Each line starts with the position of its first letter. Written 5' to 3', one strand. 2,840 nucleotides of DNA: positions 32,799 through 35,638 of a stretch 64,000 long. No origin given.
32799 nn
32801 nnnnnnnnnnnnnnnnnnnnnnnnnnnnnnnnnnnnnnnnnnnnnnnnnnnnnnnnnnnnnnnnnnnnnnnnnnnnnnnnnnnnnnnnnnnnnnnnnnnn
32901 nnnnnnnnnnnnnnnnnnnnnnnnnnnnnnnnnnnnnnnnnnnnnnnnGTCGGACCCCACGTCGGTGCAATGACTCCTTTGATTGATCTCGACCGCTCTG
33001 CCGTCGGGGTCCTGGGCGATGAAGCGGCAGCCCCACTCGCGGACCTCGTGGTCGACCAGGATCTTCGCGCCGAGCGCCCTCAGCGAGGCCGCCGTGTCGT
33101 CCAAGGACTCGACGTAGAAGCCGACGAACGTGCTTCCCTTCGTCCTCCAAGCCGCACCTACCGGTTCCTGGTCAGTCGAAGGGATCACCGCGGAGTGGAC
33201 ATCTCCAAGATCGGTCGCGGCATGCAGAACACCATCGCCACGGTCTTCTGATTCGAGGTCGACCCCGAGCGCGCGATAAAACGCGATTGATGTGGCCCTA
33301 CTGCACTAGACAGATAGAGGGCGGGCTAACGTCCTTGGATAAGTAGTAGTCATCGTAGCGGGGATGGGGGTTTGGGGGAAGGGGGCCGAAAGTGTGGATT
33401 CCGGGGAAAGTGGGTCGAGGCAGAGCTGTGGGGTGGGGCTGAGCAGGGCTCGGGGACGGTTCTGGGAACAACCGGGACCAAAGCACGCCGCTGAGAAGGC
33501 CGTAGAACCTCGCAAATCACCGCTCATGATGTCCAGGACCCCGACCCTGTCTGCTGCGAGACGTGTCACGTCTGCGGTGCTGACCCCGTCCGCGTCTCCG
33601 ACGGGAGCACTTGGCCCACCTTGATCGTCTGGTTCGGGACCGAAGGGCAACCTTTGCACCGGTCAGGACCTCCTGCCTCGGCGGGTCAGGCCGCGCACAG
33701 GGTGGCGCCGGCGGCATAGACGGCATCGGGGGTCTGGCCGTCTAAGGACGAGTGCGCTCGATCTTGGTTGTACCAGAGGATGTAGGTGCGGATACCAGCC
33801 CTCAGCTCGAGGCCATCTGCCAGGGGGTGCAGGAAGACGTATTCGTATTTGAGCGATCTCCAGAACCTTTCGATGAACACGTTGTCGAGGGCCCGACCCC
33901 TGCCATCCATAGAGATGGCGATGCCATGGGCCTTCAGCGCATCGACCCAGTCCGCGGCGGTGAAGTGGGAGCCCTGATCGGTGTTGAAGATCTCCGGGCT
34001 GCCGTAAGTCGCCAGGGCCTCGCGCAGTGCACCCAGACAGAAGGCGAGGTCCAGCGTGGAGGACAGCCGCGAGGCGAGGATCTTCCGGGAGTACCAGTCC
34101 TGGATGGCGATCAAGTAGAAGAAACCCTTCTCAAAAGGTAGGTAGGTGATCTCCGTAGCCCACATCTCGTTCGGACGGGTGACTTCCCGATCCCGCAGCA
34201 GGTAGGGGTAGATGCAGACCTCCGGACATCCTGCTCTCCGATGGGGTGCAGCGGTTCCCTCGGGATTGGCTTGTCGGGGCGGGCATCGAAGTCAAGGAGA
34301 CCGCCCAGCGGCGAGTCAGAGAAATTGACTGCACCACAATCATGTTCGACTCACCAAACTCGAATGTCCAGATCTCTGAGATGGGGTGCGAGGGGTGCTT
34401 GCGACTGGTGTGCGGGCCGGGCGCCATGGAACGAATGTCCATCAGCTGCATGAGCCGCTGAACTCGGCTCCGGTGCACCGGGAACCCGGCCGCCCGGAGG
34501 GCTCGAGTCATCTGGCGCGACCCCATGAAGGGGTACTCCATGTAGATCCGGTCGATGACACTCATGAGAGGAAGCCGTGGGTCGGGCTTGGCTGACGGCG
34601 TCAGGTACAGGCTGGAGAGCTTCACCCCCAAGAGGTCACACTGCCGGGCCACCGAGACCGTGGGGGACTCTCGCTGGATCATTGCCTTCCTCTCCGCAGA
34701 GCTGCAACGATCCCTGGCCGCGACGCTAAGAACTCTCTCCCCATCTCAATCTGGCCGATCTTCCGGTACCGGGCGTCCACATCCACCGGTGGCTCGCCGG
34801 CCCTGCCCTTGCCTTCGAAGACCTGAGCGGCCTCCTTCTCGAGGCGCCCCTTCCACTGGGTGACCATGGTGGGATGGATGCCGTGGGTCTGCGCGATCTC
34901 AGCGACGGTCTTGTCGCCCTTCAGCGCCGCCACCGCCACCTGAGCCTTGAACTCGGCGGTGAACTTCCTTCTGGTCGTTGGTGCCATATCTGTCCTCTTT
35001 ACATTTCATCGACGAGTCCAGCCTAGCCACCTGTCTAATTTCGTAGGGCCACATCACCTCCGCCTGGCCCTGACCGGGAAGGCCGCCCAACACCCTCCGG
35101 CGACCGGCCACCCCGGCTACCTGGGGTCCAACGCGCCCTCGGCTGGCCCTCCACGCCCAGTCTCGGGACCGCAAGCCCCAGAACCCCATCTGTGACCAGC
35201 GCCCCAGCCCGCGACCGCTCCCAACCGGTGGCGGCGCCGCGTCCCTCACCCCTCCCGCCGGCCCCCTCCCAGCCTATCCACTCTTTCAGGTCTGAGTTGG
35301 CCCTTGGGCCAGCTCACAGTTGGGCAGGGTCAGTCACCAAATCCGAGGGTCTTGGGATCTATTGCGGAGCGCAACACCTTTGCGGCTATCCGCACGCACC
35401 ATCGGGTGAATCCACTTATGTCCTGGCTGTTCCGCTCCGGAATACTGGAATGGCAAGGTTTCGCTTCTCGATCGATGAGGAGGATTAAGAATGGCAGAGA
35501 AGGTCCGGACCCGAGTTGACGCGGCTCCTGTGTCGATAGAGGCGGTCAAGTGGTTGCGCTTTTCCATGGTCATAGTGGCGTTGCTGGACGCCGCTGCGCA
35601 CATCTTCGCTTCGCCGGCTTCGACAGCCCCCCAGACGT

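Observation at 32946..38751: IS graveyard / accessory island: VOC gene truncated by a degenerate IS3 element, then an orphan gene, an IS630 pseudogene and an intact IS1380 element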

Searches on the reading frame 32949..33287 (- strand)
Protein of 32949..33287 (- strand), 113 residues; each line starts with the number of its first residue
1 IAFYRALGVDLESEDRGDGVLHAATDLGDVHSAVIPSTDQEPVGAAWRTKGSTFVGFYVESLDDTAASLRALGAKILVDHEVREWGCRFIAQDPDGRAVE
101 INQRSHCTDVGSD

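Call 25: find_homologous_proteins(query=window:32949-33287:-, max_evalue=0.00001)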
Query seq(113 aa) (113 aa): 34 proteins with E <= 0.00001 among 53 candidates.
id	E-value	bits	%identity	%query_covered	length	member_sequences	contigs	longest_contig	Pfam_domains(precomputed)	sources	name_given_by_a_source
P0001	2.6e-46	174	99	71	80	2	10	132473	-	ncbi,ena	-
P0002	1.3e-42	162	67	96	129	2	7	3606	PF00903.32,PF18029.8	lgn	-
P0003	1.0e-40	156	65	95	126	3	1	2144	PF00903.32,PF18029.8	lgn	-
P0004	2.0e-40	155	63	100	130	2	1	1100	PF00903.32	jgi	jgi:lactoylglutathione lyase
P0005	3.4e-40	155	61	99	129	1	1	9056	PF00903.32,PF18029.8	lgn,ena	-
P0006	5.9e-40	154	61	96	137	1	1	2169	PF00903.32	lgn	-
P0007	6.5e-40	154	63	96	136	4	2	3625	PF00903.32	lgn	-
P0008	2.1e-39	152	65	94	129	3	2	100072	PF00903.32,PF18029.8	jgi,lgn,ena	-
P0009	2.2e-39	152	62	96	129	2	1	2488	PF00903.32,PF18029.8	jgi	jgi:lactoylglutathione lyase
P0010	5.5e-39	151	61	95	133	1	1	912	PF00903.32,PF18029.8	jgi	jgi:lactoylglutathione lyase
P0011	8.6e-39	150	64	95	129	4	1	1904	PF00903.32,PF18029.8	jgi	jgi:lactoylglutathione lyase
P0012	4.2e-38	148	64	96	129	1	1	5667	PF00903.32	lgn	-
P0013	1.4e-37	146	65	95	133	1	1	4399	PF00903.32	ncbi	ncbi:MAG: VOC family protein [Acidimicrobiales bacterium]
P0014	1.5e-37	146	64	95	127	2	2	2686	PF00903.32,PF18029.8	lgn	-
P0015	2.1e-37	146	61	96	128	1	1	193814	PF00903.32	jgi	jgi:lactoylglutathione lyase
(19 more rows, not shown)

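Call 27: find_encoding_contigs(protein=P0008, flank=8000, max_places=3)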
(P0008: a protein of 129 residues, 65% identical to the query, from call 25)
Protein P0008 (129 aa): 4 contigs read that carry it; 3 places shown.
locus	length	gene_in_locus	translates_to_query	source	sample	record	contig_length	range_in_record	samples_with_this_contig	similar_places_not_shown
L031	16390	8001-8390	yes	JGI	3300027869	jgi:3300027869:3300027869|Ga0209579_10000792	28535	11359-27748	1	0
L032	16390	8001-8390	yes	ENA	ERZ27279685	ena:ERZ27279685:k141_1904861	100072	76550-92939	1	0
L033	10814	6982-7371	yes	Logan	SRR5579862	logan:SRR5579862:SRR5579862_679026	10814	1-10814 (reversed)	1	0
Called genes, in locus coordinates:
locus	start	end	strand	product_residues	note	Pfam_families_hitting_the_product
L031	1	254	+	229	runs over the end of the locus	PF00753:Lactamase_B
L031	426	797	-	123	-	-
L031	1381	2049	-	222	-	PF00583:Acetyltransf_1 (weak), PF13508:Acetyltransf_7 (weak)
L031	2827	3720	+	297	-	PF03060:NMO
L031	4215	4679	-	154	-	-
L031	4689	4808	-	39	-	-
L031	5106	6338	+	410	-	-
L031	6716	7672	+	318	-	PF08240:ADH_N, PF00107:ADH_zinc_N, PF13602:ADH_zinc_N_2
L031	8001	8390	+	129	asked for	PF00903:Glyoxalase, PF18029:Glyoxalase_6 (weak)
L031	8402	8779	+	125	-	PF17648:Luciferase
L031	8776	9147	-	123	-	-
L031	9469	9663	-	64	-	-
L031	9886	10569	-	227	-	-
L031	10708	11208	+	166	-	PF04978:MST, PF11716:MDMPI_N (weak), PF12867:DinB_2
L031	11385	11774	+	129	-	PF07883:Cupin_2 (weak)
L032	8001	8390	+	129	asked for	PF00903:Glyoxalase, PF18029:Glyoxalase_6 (weak)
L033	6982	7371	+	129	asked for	PF00903:Glyoxalase, PF18029:Glyoxalase_6 (weak)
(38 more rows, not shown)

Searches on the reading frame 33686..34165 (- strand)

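Call 4: search_protein_families(library=pfam, proteins=[window:33686-34165:-], max_evalue=0.01)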
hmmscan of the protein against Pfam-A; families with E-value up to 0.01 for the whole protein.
window:33686-34165:- (159 aa): 4 families
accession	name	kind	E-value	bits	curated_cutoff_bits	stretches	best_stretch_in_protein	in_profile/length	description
PF00665.32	rve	-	5.4e-18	65.6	32.6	1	1-91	7-101/102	Integrase core domain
PF13683.12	rve_3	-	1.1e-16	60.7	26.5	1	80-146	1-67/67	Integrase core domain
PF13333.12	rve_2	-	3.4e-06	27.5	22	1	99-146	1-48/56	Integrase core domain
PF24764.1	rva_4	-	0.0014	18.8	26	1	23-106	31-113/194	Integrase core domain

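Call 5: search_protein_families(library=ncbifam, proteins=[window:33686-34165:-], max_evalue=0.01)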
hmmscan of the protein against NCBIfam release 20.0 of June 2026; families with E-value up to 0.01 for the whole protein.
window:33686-34165:- (159 aa): 2 families
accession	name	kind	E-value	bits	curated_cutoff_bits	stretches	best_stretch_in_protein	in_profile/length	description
NF033516.0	transpos_IS3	equivalog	1.1e-45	156.5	160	1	1-149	218-368/369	IS3 family transposase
NF033577.2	transpos_IS481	equivalog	3.1e-20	72.8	224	1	2-146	132-280/284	IS481 family transposase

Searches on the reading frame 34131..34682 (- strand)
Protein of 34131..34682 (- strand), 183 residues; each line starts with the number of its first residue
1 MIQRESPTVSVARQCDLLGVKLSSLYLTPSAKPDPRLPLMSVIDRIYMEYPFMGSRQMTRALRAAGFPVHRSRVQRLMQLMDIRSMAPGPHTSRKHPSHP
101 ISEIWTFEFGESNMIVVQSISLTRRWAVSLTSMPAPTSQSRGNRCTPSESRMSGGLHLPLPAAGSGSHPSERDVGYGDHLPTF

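Call 4: search_protein_families(library=pfam, proteins=[window:34131-34682:-], max_evalue=0.01)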
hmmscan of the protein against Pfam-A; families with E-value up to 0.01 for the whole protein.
window:34131-34682:- (183 aa): 1 family
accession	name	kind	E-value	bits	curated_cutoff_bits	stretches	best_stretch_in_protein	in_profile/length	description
PF13276.12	HTH_21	-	7.5e-10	39.3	28.1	1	39-86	6-55/60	HTH-like domain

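Call 5: search_protein_families(library=ncbifam, proteins=[window:34131-34682:-], max_evalue=0.01)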
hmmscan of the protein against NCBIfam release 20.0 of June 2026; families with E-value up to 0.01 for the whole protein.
window:34131-34682:- (183 aa): 1 family
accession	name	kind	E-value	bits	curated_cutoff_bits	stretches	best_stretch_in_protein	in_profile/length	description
NF033516.0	transpos_IS3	equivalog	3.8e-14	52.7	160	1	2-101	94-201/369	IS3 family transposase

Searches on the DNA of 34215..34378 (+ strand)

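Call 55: search_dna_similar(query=window:34215-34378:+, collection=plasmids, mode=distant, max_evalue=0.01, max_rows=10)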
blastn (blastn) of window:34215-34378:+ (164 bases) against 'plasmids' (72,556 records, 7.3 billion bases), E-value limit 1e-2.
No match.
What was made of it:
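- Tried and rejected: blastn of the MITE against plasmids gave no match (call 55).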

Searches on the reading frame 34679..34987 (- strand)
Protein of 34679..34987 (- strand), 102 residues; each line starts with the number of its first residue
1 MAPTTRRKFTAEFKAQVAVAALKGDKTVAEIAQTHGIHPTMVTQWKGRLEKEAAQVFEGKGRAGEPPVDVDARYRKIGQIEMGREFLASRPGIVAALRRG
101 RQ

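Call 4: search_protein_families(library=pfam, proteins=[window:34679-34987:-], max_evalue=0.01)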
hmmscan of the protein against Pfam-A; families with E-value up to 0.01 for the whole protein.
window:34679-34987:- (102 aa): 6 families
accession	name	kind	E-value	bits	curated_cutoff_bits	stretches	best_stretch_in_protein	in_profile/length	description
PF01527.26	HTH_Tnp_1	-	4.1e-11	43.4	24.1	1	5-56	3-55/75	Transposase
PF13518.12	HTH_28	-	4.9e-06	27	25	1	13-52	1-39/52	Helix-turn-helix domain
PF13542.12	HTH_Tnp_ISL3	-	0.00015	21.6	27.4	1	6-42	9-43/51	Helix-turn-helix domain of transposase family ISL3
PF13551.12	HTH_29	-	0.0015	19.1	28.1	1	15-55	2-43/64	Winged helix-turn helix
PF06056.18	Terminase_5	-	0.0029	17.9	20.3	1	27-65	15-53/58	Putative ATPase subunit of terminase (gpP-like)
PF13384.12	HTH_23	-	0.0037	17.5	24.6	1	14-50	7-42/50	Homeodomain-like domain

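Call 5: search_protein_families(library=ncbifam, proteins=[window:34679-34987:-], max_evalue=0.01)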
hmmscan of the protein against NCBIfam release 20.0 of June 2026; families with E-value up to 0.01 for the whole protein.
window:34679-34987:- (102 aa): 4 families
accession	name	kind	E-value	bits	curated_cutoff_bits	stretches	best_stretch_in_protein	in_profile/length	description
NF047595.1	IS66_ISRel24_TnpA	equivalog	2.3e-10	41.1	74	1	6-53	2-50/113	IS66-like element accessory protein TnpA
NF033516.0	transpos_IS3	equivalog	4.8e-07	29.3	160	1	12-88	1-79/369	IS3 family transposase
NF038385.1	IS66_access_TnpA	equivalog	5.9e-05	22.7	150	1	6-50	86-130/190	IS66-like element accessory protein TnpA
NF033545.0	transpos_IS630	equivalog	8.9e-05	22.1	100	1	17-77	4-65/299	IS630 family transposase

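Call 19: find_encoding_contigs(protein=window:34679-34987:-, flank=5000, max_places=10)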
Protein window:34679-34987:- (102 aa): 10 contigs read that carry it; 8 places shown.
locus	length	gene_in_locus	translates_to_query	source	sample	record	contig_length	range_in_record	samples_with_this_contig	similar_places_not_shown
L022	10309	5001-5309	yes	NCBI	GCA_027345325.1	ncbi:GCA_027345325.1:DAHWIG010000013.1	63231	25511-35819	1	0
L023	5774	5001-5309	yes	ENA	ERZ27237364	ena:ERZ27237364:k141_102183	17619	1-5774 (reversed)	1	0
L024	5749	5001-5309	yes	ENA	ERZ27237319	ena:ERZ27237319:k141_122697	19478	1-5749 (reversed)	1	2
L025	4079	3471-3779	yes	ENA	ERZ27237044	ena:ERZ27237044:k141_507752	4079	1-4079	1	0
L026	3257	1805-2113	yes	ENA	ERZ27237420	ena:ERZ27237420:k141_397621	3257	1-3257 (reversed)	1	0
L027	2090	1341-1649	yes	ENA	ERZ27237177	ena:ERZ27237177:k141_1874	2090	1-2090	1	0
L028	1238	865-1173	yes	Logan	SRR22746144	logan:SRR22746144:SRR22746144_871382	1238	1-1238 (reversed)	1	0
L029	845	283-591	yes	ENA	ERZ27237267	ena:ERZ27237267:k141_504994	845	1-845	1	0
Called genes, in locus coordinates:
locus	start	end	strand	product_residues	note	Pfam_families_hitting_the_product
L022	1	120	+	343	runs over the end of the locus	-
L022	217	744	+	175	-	PF00293:NUDIX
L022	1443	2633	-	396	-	PF13701:DDE_Tnp_1_4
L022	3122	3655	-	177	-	PF13592:HTH_33, PF13358:DDE_3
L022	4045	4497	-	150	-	-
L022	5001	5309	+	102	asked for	PF01527:HTH_Tnp_1, PF13518:HTH_28 (weak)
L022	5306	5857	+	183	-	PF13276:HTH_21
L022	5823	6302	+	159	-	PF00665:rve, PF13683:rve_3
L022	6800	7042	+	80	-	-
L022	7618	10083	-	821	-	PF02190:LON_substr_bdg, PF00004:AAA, PF07728:AAA_5, PF22667:Lon_lid, PF05362:Lon_C, PF13541:ChlI (weak)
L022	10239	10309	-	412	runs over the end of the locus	PF08240:ADH_N, PF13602:ADH_zinc_N_2 (faint), PF16912:Glu_dehyd_C (faint), PF00107:ADH_zinc_N (weak)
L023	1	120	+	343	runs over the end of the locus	-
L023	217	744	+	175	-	PF00293:NUDIX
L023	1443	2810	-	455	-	PF13701:DDE_Tnp_1_4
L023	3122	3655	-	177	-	PF13592:HTH_33, PF13358:DDE_3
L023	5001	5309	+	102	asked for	PF01527:HTH_Tnp_1, PF13518:HTH_28 (weak)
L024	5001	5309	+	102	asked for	PF01527:HTH_Tnp_1, PF13518:HTH_28 (weak)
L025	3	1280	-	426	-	?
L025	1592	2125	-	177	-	PF13592:HTH_33, PF13358:DDE_3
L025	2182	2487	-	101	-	PF13551:HTH_29 (weak)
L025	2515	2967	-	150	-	-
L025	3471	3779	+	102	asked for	PF01527:HTH_Tnp_1, PF13518:HTH_28 (weak)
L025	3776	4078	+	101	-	?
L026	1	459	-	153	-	?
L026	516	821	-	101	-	PF13551:HTH_29 (weak)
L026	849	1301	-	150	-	-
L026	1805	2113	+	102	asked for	PF01527:HTH_Tnp_1, PF13518:HTH_28 (weak)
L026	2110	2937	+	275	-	PF13276:HTH_21, PF00665:rve, PF13683:rve_3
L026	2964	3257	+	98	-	?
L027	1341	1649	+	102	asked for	PF01527:HTH_Tnp_1, PF13518:HTH_28 (weak)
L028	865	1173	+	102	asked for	PF01527:HTH_Tnp_1, PF13518:HTH_28 (weak)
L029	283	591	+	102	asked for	PF01527:HTH_Tnp_1, PF13518:HTH_28 (weak)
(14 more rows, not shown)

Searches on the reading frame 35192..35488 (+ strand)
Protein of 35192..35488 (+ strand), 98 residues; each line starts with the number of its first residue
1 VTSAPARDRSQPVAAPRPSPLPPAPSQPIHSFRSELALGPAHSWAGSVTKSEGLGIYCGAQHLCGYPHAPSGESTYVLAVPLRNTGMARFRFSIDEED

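Call 52: search_protein_families(library=pfam, proteins=[window:35192-35488:+], max_evalue=1)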
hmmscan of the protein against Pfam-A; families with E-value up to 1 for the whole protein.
window:35192-35488:+ (98 aa): 0 families
